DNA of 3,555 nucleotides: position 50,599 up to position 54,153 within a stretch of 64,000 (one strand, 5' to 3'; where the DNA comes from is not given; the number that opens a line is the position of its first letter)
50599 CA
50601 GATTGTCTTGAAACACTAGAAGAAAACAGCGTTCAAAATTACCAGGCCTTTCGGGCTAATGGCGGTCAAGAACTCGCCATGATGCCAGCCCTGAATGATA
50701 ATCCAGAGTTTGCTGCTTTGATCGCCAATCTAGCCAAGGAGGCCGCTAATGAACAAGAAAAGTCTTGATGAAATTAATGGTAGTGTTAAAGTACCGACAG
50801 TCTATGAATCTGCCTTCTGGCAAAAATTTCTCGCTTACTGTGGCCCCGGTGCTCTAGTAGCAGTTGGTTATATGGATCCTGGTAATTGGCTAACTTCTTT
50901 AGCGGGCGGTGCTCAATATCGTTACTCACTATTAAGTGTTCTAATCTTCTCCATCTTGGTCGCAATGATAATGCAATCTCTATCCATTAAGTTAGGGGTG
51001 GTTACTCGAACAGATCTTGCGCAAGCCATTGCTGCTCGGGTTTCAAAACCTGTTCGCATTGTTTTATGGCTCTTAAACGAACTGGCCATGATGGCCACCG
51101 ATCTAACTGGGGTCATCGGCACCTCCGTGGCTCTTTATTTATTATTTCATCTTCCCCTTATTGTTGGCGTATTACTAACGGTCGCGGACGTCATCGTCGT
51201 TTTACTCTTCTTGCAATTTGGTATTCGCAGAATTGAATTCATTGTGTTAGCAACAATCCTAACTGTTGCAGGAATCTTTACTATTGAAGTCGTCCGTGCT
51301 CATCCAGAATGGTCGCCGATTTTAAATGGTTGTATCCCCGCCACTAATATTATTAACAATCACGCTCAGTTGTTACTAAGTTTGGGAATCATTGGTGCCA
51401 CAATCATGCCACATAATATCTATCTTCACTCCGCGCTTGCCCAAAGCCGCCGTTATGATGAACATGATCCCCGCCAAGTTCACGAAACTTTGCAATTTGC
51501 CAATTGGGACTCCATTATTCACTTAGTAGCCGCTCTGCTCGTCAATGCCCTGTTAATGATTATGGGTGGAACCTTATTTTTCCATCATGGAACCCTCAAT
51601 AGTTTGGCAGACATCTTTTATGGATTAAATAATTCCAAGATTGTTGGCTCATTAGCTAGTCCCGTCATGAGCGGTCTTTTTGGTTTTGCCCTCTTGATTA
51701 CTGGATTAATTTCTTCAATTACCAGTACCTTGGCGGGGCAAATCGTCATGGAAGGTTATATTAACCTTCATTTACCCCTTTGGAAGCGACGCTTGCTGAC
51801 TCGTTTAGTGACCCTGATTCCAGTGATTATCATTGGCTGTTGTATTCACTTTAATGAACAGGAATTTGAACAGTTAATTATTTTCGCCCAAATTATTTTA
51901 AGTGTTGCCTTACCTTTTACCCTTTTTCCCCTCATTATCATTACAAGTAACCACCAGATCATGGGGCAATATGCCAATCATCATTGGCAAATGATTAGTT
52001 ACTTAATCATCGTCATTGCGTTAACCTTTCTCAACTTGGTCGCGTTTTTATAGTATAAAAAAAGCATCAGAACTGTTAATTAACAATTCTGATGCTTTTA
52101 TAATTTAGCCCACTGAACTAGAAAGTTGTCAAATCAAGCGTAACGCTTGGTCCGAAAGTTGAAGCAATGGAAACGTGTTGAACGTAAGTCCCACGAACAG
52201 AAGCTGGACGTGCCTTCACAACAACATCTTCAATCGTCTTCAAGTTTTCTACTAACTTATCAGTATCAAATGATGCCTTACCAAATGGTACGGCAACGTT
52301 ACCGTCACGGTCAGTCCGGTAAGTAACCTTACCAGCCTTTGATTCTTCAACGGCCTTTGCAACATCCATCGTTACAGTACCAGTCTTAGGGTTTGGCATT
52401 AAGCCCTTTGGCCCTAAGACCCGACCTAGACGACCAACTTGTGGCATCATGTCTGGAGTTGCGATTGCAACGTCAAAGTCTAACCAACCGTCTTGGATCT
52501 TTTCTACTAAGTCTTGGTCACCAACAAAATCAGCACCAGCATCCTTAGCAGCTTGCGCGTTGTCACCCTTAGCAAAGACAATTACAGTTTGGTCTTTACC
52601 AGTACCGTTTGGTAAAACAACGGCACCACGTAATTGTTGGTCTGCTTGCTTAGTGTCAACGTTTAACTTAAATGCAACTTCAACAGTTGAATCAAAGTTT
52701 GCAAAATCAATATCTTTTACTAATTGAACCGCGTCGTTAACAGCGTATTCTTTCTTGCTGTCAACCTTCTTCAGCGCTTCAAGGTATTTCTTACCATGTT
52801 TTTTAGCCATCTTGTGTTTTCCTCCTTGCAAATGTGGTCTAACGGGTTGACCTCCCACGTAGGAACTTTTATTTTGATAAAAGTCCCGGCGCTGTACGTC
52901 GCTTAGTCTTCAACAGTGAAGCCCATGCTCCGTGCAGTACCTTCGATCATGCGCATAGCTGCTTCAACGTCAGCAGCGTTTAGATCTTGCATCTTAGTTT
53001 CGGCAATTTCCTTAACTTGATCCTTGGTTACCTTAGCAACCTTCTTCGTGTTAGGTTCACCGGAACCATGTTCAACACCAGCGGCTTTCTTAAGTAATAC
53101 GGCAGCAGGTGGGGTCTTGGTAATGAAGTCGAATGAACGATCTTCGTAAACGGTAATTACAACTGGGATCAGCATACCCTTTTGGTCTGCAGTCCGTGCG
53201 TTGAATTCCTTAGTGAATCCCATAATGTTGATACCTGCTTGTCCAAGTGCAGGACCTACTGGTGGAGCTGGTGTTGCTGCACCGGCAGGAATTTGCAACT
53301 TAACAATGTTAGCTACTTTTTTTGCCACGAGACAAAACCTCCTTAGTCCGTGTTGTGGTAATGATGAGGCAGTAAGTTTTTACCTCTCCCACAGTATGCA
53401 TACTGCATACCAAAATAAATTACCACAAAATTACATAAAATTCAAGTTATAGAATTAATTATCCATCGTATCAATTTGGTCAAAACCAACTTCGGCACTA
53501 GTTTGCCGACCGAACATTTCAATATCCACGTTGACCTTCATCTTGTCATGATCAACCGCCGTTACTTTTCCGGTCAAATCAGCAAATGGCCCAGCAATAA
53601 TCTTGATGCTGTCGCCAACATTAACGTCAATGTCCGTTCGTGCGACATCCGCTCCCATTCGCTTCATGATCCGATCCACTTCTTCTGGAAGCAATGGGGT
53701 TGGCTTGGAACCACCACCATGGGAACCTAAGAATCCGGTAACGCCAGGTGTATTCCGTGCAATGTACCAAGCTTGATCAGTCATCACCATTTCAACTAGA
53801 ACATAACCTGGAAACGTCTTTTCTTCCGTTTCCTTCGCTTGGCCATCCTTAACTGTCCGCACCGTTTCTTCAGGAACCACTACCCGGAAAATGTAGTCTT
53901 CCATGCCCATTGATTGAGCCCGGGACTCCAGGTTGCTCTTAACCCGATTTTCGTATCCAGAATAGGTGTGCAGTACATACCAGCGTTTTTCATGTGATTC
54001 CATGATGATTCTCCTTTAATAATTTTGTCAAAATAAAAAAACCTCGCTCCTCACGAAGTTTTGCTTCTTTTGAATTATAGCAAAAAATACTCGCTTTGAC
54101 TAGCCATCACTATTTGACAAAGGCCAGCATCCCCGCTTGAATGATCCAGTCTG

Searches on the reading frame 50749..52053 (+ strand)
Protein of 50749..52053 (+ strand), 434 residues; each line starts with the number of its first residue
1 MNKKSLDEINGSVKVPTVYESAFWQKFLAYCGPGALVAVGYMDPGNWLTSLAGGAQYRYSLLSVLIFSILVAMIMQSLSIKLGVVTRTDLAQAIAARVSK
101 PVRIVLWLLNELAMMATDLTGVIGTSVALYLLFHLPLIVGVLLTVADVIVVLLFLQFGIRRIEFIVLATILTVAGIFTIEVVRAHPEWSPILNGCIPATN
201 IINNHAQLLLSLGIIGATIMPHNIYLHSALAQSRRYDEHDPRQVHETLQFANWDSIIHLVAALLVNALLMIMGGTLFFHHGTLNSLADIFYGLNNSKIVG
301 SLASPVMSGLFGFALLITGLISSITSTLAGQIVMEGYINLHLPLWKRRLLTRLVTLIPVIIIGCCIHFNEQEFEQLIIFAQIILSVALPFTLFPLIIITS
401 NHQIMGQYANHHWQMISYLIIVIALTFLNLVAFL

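Call 10: search_protein_families(library=ncbifam, proteins=[window:50749-52053:+])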
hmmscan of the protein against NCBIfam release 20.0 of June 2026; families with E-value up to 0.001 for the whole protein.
window:50749-52053:+ (434 aa): 3 families
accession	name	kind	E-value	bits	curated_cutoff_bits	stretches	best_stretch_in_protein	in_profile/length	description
NF001923.0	PRK00701.1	subfamily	8.4e-140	466.3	430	1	3-431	11-430/439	Mn(2+) uptake NRAMP transporter MntH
TIGR01197.1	nramp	subfamily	3.7e-96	322.8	272.5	1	26-405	2-390/390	metal ion transporter, metal ion (Mn2+/Fe2+) transporter (Nramp) family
NF037982.1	Nramp_1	equivalog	7.1e-39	134.1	50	1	32-403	1-403/404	Nramp family divalent metal transporter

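Call 11: search_protein_families(library=pfam, proteins=[window:50749-52053:+])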
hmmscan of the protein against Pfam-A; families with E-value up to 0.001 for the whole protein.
window:50749-52053:+ (434 aa): 1 family
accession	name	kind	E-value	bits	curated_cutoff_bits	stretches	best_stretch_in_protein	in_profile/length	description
PF01566.24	Nramp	-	2e-96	323.6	29.8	1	47-411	1-356/357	Natural resistance-associated macrophage protein-like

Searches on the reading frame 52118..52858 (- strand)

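Call 68: search_protein_families(library=pfam, proteins=[window:52118-52858:-])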
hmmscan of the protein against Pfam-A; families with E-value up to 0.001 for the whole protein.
window:52118-52858:- (246 aa): 1 family
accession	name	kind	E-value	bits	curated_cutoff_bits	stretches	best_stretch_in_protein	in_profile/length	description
PF00687.26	Ribosomal_L1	-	9.7e-67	224.8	32.2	1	51-237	5-198/198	Ribosomal protein L1p/L10e family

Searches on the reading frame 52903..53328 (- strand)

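Call 68: search_protein_families(library=pfam, proteins=[window:52903-53328:-])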
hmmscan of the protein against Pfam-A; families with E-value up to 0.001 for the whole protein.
window:52903-53328:- (141 aa): 2 families
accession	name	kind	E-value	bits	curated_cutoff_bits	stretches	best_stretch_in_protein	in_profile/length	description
PF00298.24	Ribosomal_L11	-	2.2e-31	108.5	21.4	1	71-139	1-69/69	Ribosomal protein L11, RNA binding domain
PF03946.19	Ribosomal_L11_N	-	3.8e-30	103.9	32.9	1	9-66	1-58/58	Ribosomal protein L11, N-terminal domain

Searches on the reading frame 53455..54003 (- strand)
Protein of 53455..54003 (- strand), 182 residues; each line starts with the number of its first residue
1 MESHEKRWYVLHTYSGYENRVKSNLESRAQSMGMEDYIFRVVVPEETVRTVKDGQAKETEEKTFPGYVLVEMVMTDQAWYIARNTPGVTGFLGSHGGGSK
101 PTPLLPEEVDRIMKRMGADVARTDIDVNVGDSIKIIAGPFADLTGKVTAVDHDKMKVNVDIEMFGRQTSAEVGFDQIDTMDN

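Call 68: search_protein_families(library=pfam, proteins=[window:53455-54003:-])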
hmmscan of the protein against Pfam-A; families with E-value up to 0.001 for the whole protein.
window:53455-54003:- (182 aa): 2 families
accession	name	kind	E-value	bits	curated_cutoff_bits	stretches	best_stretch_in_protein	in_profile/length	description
PF02357.24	NusG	-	8.8e-30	103.5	22.2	1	6-113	1-93/93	Transcription termination factor nusG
PF00467.35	KOW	-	2.1e-06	27.8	22.3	1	129-155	1-27/32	KOW motif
